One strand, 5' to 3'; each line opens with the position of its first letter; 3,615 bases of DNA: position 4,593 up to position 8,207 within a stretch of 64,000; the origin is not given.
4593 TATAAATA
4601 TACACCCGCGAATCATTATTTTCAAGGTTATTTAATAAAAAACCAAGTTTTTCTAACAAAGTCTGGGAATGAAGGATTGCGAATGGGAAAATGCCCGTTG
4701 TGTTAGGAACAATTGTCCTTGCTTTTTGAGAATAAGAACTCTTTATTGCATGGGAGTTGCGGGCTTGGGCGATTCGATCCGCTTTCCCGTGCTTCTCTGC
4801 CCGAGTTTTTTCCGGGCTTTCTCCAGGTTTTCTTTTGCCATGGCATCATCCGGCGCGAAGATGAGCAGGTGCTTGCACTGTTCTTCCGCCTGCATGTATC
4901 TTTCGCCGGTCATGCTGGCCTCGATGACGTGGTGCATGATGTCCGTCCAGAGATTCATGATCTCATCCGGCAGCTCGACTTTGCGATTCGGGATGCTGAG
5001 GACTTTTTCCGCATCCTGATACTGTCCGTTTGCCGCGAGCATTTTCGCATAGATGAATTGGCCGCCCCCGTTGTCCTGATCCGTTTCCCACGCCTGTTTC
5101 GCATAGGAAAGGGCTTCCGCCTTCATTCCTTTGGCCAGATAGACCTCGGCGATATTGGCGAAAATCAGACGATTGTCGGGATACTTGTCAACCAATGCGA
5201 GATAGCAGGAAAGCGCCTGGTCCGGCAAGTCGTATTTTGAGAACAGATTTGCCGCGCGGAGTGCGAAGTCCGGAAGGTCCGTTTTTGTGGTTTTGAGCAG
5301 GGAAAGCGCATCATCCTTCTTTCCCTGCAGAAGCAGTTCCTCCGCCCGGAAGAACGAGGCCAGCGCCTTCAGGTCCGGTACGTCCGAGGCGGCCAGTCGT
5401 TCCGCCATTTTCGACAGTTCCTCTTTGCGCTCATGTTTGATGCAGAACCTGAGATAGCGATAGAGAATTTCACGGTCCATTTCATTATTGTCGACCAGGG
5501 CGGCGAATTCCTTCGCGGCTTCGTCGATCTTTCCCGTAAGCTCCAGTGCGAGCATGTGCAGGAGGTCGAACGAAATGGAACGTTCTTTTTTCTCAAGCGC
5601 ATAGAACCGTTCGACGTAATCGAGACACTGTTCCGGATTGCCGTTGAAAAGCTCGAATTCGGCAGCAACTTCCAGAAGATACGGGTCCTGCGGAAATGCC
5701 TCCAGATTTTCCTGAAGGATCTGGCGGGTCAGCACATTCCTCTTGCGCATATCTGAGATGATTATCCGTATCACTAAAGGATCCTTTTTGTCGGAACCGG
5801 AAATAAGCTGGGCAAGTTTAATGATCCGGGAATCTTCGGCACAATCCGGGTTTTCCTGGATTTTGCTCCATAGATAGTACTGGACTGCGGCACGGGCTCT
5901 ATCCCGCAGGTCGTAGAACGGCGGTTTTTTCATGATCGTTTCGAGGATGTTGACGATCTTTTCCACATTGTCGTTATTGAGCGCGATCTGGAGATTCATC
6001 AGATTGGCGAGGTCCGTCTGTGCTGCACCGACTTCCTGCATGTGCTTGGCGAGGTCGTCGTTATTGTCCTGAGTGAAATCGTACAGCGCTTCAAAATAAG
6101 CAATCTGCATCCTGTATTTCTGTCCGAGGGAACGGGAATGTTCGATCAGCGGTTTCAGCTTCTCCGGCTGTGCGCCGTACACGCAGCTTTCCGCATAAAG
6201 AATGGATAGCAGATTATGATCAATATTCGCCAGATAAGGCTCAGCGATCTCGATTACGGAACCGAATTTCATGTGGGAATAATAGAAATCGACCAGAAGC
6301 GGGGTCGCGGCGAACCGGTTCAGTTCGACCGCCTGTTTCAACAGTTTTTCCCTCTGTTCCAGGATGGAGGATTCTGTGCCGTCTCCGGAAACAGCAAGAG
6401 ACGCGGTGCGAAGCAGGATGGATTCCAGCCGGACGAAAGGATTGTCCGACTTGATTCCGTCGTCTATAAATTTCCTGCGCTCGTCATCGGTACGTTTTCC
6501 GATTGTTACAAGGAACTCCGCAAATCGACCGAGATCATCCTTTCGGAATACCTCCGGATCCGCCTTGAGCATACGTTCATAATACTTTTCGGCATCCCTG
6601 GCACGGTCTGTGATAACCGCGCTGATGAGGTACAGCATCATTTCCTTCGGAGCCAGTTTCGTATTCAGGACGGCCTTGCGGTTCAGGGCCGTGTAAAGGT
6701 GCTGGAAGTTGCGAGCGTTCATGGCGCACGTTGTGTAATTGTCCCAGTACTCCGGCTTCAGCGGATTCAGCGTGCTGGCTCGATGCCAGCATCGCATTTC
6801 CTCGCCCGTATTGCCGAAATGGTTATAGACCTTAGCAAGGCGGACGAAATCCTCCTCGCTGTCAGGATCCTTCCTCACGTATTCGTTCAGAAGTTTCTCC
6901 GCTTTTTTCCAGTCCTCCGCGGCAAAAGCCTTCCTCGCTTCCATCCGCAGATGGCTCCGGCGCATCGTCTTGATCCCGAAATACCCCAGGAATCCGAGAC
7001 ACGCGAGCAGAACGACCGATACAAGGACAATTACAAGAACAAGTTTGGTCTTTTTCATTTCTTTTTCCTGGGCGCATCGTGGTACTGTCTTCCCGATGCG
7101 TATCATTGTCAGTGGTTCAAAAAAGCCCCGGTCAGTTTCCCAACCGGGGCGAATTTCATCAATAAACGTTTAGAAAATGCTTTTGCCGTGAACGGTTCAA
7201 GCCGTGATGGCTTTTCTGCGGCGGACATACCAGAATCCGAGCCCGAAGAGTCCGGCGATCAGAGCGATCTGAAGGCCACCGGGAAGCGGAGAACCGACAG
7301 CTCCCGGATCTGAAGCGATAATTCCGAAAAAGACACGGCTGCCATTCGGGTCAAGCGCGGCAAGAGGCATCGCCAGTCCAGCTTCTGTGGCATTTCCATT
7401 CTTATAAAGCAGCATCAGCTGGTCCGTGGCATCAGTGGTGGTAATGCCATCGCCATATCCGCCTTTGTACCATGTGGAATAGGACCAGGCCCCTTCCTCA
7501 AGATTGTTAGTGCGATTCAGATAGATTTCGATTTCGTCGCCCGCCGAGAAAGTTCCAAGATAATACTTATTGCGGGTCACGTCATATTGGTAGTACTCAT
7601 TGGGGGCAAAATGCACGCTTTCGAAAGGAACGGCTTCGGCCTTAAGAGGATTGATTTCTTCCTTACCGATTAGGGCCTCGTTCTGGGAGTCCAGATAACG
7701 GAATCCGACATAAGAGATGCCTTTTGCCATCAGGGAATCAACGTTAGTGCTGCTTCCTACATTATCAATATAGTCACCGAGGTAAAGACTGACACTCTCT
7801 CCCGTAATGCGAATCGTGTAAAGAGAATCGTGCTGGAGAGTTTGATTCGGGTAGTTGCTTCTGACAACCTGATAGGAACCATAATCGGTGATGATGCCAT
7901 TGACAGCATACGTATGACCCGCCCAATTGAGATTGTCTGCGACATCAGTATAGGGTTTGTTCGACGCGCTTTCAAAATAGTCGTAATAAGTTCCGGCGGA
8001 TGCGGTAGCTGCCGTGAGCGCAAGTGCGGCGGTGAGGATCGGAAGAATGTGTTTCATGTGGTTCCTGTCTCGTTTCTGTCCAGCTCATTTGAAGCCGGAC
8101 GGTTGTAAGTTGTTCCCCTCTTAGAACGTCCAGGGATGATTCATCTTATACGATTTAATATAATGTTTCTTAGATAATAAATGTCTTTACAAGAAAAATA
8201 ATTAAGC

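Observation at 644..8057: Candidate new protein-sorting system: G-x-PLP-CTERM cargo genes each paired with a dedicated TPR protein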

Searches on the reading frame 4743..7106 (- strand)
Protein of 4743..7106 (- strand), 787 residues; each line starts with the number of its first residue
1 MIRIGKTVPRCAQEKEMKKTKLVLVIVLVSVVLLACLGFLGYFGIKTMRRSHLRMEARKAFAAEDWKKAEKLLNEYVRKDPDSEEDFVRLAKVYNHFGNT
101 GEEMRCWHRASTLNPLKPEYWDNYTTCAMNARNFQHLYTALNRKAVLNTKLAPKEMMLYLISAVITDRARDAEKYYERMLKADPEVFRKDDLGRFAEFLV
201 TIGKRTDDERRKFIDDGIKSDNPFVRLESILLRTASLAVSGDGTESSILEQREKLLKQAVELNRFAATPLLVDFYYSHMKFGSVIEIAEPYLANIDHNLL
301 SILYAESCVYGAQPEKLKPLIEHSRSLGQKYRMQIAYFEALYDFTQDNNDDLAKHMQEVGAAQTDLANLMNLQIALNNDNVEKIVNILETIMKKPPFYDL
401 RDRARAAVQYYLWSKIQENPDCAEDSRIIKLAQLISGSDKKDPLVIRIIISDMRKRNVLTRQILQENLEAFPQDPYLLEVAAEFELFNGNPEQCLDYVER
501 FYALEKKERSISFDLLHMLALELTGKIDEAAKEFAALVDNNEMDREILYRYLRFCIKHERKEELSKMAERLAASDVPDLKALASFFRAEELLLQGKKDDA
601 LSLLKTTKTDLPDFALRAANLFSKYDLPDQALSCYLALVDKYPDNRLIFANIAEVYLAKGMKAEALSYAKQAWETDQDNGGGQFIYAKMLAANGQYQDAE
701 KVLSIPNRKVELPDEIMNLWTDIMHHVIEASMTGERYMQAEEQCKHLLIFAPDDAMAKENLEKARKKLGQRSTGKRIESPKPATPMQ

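Call 3: search_protein_families(library=ncbifam, proteins=[window:4743-7106:-], max_evalue=1)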
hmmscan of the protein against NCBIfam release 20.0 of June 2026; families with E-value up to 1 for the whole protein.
window:4743-7106:- (787 aa): 18 families
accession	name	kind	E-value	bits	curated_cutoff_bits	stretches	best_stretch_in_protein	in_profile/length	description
TIGR02917.1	PEP_TPR_lipo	equivalog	1.9e-13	49.3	312.2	2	524-757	512-739/899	XrtA/PEP-CTERM system TPR-repeat protein PrsT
NF040959.1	MamA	equivalog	2.3e-08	33.8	200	2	49-182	36-165/204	magnetosome protein MamA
TIGR02521.1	type_IV_pilW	equivalog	6.3e-08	32.5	154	2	61-185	42-167/234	type IV pilus biogenesis/stability protein PilW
NF033920.0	C39_PA2778_fam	equivalog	1e-07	31.7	150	1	612-704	156-248/255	PA2778 family cysteine peptidase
NF040561.1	PrimPol_Msp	equivalog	1.3e-05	23.9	200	2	611-720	24-128/515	CRISPR-associated primase-polymerase type A1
NF008520.0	PRK11447.1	equivalog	1.5e-05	23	858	1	493-704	479-695/1157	cellulose synthase complex outer membrane protein BcsC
NF047371.1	FlcA_CTERM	equivalog_domain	3e-05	22.7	300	2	527-580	246-299/646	periplasmic flagellar collar protein FlcA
TIGR03939.1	PGA_TPR_OMP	equivalog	4.5e-05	21.9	366.65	1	65-129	135-199/800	poly-beta-1,6 N-acetyl-D-glucosamine export porin PgaA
NF052415.1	T3SS_chap_SctY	equivalog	0.0001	22.8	70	2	619-703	13-100/106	type III secretion apparatus assembly chaperone SctY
NF052400.1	M48_BAM_BepA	equivalog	0.00027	19.8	570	1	627-704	322-399/483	beta-barrel assembly-enhancing protease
TIGR04510.1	mod_pep_cyc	subfamily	0.00027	19.6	400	2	639-707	529-595/814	putative peptide modification system cyclase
NF033758.1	gliding_GltE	equivalog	0.0015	17.6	225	1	594-673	99-181/411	adventurous gliding motility TPR repeat lipoprotein GltE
NF008757.0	PRK11788.1-5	equivalog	0.0016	17.6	363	2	651-766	185-303/388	lipopolysaccharide assembly protein LapB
TIGR02552.1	LcrH_SycD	equivalog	0.0024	17.6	104.8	1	613-680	53-120/136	SycD/LcrH family type III secretion system chaperone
TIGR02795.1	tol_pal_ybgF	equivalog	0.011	16.3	90.1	0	579-645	37-109/119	tol-pal system protein YbgF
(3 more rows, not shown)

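Call 4: search_protein_families(library=pfam, proteins=[window:4743-7106:-], max_evalue=1)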
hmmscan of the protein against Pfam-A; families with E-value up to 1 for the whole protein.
window:4743-7106:- (787 aa): 18 families
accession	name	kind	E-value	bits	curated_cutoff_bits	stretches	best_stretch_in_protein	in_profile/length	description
PF13428.12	TPR_14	-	4.9e-15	55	23.5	1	60-92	11-43/44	Tetratricopeptide repeat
PF14559.12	TPR_19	-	1.3e-12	48.2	25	2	657-704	2-49/68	Tetratricopeptide repeat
PF13432.12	TPR_16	-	7.5e-09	36.3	32.7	1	628-672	13-57/65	Tetratricopeptide repeat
PF13431.12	TPR_17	-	0.00044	20.7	24.4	0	634-666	1-33/34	Tetratricopeptide repeat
PF14863.12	Alkyl_sulf_dimr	-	0.001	19.9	26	0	54-103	73-122/139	Alkyl sulfatase dimerisation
PF12895.13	ANAPC3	-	0.0013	19.4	27.2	1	644-703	24-79/82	Anaphase-promoting complex, cyclosome, subunit 3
PF23914.1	TPR_CcmH_CycH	-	0.0041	17.4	42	0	73-181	39-149/158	Cytochrome c-type biogenesis protein H TPR domain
PF13429.12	TPR_15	-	0.012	15.5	26.2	0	623-674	225-276/280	Tetratricopeptide repeat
PF13176.12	TPR_7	-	0.02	15.4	27.9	0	650-680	3-33/36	Tetratricopeptide repeat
PF22326.1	MMS21_N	-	0.028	14.9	27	1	111-159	38-84/103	E3 SUMO-protein ligase MMS21, N-terminal domain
PF17555.7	TssN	-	0.059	13.2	30.3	1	11-55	21-65/274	Type VI secretion system, TssN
PF13174.12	TPR_6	-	0.069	14.3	26.3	0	61-83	10-33/33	Tetratricopeptide repeat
PF07719.23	TPR_2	-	0.087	13.4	27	0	650-672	5-27/34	Tetratricopeptide repeat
PF09361.15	Phasin_2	-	0.099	13.3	24.9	1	338-385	29-75/100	Phasin protein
PF13424.12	TPR_12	-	0.14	12.8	30.1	1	630-672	28-71/77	Tetratricopeptide repeat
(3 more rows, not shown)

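Call 30: find_related_loci(query=window:4743-7061:-, collection=genome_contigs, flank=3000)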
Query window:4743-7061:- (772 aa) in genome_contigs; peptide patterns used: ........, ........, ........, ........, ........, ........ (x = any residue, [..] = any of these).
57 stretches matched a pattern; 11 encode a relative of the query (tblastn E <= 1e-3); 9 distinct loci.
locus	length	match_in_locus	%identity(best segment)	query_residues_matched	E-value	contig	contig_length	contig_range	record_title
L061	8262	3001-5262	72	1-756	0e+0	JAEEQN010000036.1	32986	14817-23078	MAG: Victivallales bacterium isolate Tb.RUG.336 NODE_4446_length_32986_cov_3.617517, whole genome shotgun sequence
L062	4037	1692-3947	73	1-756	0e+0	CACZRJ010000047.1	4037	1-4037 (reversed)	MAG: uncultured Ruminococcus sp. isolate RUG12874 genome assembly, contig: RUG12874_asm_47, whole genome shotgun sequenc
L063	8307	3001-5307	72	1-767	0e+0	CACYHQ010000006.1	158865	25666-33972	uncultured bacterium isolate RUG11954 genome assembly, contig: RUG11954_asm_6, whole genome shotgun sequence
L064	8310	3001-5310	68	1-771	0e+0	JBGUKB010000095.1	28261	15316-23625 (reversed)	MAG: Victivallales bacterium isolate ruminal_MAG_290 ruminal_MAG_290_contig_0095, whole genome shotgun sequence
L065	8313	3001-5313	79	1-772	0e+0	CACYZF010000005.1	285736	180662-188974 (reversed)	uncultured bacterium isolate RUG12414 genome assembly, contig: RUG12414_asm_5, whole genome shotgun sequence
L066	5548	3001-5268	60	2-753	0e+0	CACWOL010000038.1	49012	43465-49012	uncultured bacterium isolate RUG10770 genome assembly, contig: RUG10770_asm_38, whole genome shotgun sequence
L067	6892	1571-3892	71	1-772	0e+0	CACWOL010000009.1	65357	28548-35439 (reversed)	uncultured bacterium isolate RUG10770 genome assembly, contig: RUG10770_asm_9, whole genome shotgun sequence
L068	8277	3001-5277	71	1-750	0e+0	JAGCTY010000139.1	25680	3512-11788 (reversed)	MAG: Lentisphaeria bacterium isolate RGIG10120 Yak_Rumen-4__c1594177, whole genome shotgun sequence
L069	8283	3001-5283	71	1-760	0e+0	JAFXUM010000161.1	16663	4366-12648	MAG: Lentisphaeria bacterium isolate RGIG6757 Sheep_Rumen-3__c862450, whole genome shotgun sequence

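Call 45: find_homologous_proteins(query=window:4743-7061:-, max_evalue=0.00001)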
Query window:4743-7061:- (772 aa): 174 proteins with E <= 0.00001 among 8000 candidates; the best 120 are listed.
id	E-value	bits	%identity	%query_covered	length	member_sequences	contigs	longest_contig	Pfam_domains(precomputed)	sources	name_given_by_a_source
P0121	0.0e+0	1725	100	100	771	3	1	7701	PF14559.13,PF13431.13,PF13432.13,PF13428.13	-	-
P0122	0.0e+0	1362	79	100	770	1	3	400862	PF14559.13,PF12895.14,PF13432.13,PF13428.13,PF13174.13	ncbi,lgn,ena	-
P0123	0.0e+0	1350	78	100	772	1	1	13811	PF14559.13,PF13432.13,PF13428.13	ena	-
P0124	0.0e+0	1350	78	100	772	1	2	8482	PF14559.13,PF12895.14,PF13432.13,PF13428.13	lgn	-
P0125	0.0e+0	1350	80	98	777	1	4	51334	PF13432.13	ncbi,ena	-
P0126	0.0e+0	1338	79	99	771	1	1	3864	PF14559.13,PF13432.13,PF13428.13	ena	-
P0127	0.0e+0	1332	78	98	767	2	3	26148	PF14559.13,PF12895.14,PF13432.13,PF13428.13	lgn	-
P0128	0.0e+0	1314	77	100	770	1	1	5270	PF14559.13,PF13431.13,PF13432.13,PF13428.13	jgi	jgi:tetratricopeptide (TPR) repeat protein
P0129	0.0e+0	1278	76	97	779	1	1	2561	PF14559.13,PF13432.13,PF13428.13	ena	-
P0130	0.0e+0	1273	74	98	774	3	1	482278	PF14559.13,PF13428.13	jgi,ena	-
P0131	0.0e+0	1273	73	100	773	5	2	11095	PF14559.13,PF12895.14,PF13432.13,PF13428.13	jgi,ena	-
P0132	0.0e+0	1260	74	100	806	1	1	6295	PF14559.13,PF12895.14,PF13428.13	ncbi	-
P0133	0.0e+0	1254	74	100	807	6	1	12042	PF14559.13,PF12895.14,PF13432.13,PF13428.13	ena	-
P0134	0.0e+0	1234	74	98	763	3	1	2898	PF14559.13,PF12895.14,PF13432.13,PF13428.13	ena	-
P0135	0.0e+0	1231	73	100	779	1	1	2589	PF12895.14,PF13432.13,PF13428.13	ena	-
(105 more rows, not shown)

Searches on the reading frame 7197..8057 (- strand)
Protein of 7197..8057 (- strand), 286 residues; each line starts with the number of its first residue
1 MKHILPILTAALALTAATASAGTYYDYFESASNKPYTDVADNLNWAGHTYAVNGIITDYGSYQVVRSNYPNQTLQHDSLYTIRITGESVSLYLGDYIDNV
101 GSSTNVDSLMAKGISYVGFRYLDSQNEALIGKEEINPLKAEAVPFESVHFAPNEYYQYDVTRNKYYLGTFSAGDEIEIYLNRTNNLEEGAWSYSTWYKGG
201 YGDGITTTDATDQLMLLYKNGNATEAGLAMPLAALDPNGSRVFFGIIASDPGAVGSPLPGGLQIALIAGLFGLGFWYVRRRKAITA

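Call 3: search_protein_families(library=ncbifam, proteins=[window:7197-8057:-], max_evalue=1)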
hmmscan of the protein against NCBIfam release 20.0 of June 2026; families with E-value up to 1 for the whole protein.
window:7197-8057:- (286 aa): 0 families

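Call 4: search_protein_families(library=pfam, proteins=[window:7197-8057:-], max_evalue=1)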
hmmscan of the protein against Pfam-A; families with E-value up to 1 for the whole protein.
window:7197-8057:- (286 aa): 0 families

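Call 42: find_homologous_proteins(query=window:7197-8057:-, max_evalue=0.001)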
Query window:7197-8057:- (286 aa): 168 proteins with E <= 0.001 among 4096 candidates; the best 120 are listed.
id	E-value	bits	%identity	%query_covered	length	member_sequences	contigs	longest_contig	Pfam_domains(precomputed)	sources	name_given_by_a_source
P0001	5.6e-188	641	100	100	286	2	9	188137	-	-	-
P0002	7.5e-80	286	55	100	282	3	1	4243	-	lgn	-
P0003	3.5e-79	284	52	99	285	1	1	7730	-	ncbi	-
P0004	1.4e-71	259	48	100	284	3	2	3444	-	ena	-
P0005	3.3e-70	255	51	100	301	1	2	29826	-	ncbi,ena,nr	ncbi:MAG: hypothetical protein IKP09_06510 [Lentisphaeria bacterium]|nr:hypothetical protein [Lentis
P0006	9.0e-70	253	51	100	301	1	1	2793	-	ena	-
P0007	7.3e-69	250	50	100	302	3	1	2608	-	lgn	-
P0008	3.3e-67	245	48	92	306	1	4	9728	-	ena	-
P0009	1.6e-61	226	48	100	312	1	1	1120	-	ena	-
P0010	1.3e-58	217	48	100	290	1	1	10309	-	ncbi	-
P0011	2.8e-56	209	44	99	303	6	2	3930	-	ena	-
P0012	4.3e-56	208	44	100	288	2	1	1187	-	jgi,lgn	jgi:hypothetical protein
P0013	2.1e-55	206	47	100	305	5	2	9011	-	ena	-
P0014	1.2e-54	204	47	100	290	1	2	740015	-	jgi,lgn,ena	jgi:hypothetical protein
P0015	3.2e-54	202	42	99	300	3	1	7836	-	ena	-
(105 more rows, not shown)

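Call 52: predict_structure(alignment_id=A3)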
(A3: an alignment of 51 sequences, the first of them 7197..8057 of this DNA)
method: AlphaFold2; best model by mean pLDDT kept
length: 286 residues; sequences in the alignment: 51
mean_pLDDT: 86.0   pTM: 0.78
mean pLDDT of the five models: 86.0, 84.9, 84.7, 83.6, 83.4
residues with pLDDT >= 90: 177; 70-90: 60; 50-70: 38; < 50: 11
segments of 3 or more residues with pLDDT < 50: 17-21, 254-257
pLDDT, mean of each block of 10 residues (from residue 1): 65 56 68 93 87 94 94 88 96 96 95 98 98 98 95 96 97 98 94 88 64 93 89 93 92 52 73 77 54
secondary structure, 60 per line:
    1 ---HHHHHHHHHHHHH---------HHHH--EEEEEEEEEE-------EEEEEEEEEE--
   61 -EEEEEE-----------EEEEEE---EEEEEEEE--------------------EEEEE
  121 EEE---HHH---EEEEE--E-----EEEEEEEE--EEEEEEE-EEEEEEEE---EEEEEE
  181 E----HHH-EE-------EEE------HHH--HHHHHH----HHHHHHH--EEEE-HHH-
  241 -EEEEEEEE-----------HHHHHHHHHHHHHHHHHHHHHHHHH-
elements in order: H4-16 H26-29 E32-41 E49-58 E62-67 E79-84 E88-95 E116-123 E133-137 E146-153 E156-162 E164-171 E175-181 E199-201 H213-218 H223-229 E232-235 E242-249 H261-285

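Call 56: fold_search(model_id=the predicted structure, library=pdb)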
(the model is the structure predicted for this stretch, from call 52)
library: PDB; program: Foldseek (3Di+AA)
matches with E <= 10: 589; with E <= 0.001: 0
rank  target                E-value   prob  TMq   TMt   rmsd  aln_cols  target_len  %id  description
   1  8jx2_A                5.8e-03  0.11  0.11  0.10  29.8       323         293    8  alpha-Hemolysin(G122S/K147R)-SpyTag/SpyCatcher head to head 14-mer (released 2024-07-03)
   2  6rhw_G                6.4e-03  0.13  0.11  0.11  25.9       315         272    5  Crystal structure of human CD11b I-domain (CD11b-I) in complex with Staphylococcus aureus octameric bi-component leuko (released 2019-12-18)
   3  4p24_D                6.8e-03  0.11  0.11  0.10  28.5       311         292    8  pore forming toxin (released 2015-03-11)
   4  4i0n                  7.2e-03  0.13  0.09  0.09  21.2       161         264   10  Pore forming protein (released 2013-03-20)
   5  9rsm_A                7.6e-03  0.09  0.09  0.10  21.9       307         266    7  NetF 9mer pre-pore structure on 2N2 nanodiscs. (released 2026-02-18)
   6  4p24_A                8.0e-03  0.11  0.11  0.11  28.8       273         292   14  pore forming toxin (released 2015-03-11)
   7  4yhd_A                8.4e-03  0.13  0.11  0.11  23.0       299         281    7  Staphylococcal alpha-hemolysin H35A mutant monomer (released 2015-10-21)
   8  4yhd_B                8.9e-03  0.16  0.11  0.11  21.9       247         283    8  Staphylococcal alpha-hemolysin H35A mutant monomer (released 2015-10-21)
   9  4tw1_O                9.4e-03  0.15  0.09  0.09  25.7       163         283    7  Crystal structure of the octameric pore complex of the Staphylococcus aureus Bi-component Toxin LukGH (released 2014-11-12)
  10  4p24_F                9.9e-03  0.08  0.11  0.11  29.0       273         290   12  pore forming toxin (released 2015-03-11)
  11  9cyn_B                1.1e-02  0.12  0.10  0.13  17.2       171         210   10  Flagellar filament sheath protein FlaA1 (released 2026-03-18)
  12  3m4d_A                1.6e-02  0.10  0.11  0.11  28.9       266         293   15  Crystal structure of the M113N mutant of alpha-hemolysin (released 2010-05-05)
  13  5kyh_A                1.6e-02  0.09  0.11  0.12  20.4       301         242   10  Structure of Iho670 Flagellar-like Filament (released 2016-09-07)
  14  3zgh                  1.9e-02  0.35  0.15  0.22  16.6       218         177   10  Crystal structure of the KRT10-binding region domain of the pneumococcal serine rich repeat protein PsrP (released 2014-01-08)
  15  2jjl                  2.5e-02  0.28  0.14  0.18  19.7       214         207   10  Structure of avian reovirus sigmaC117-326, P321 crystal form (released 2009-01-13)
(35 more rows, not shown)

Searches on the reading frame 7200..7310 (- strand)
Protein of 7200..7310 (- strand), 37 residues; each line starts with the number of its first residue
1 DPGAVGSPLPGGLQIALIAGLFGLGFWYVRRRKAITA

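Call 5: search_protein_families(library=ncbifam, proteins=[window:7200-7310:-], max_evalue=10)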
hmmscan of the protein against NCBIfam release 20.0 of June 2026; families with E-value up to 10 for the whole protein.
seq(37 aa): 3 families
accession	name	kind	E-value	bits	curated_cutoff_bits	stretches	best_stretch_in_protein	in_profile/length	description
TIGR01167.1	LPXTG_anchor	domain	0.087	13.5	15.9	1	16-33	15-32/34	LPXTG cell wall anchor domain-containing protein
NF058648.1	ECF_sub_HI1622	equivalog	0.61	10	100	1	15-32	163-180/180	NikL family nickel/cobalt ECF transporter subunit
TIGR03901.2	MYXO-CTERM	domain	1.5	9.3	20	1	16-32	17-32/34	MYXO-CTERM sorting domain-containing protein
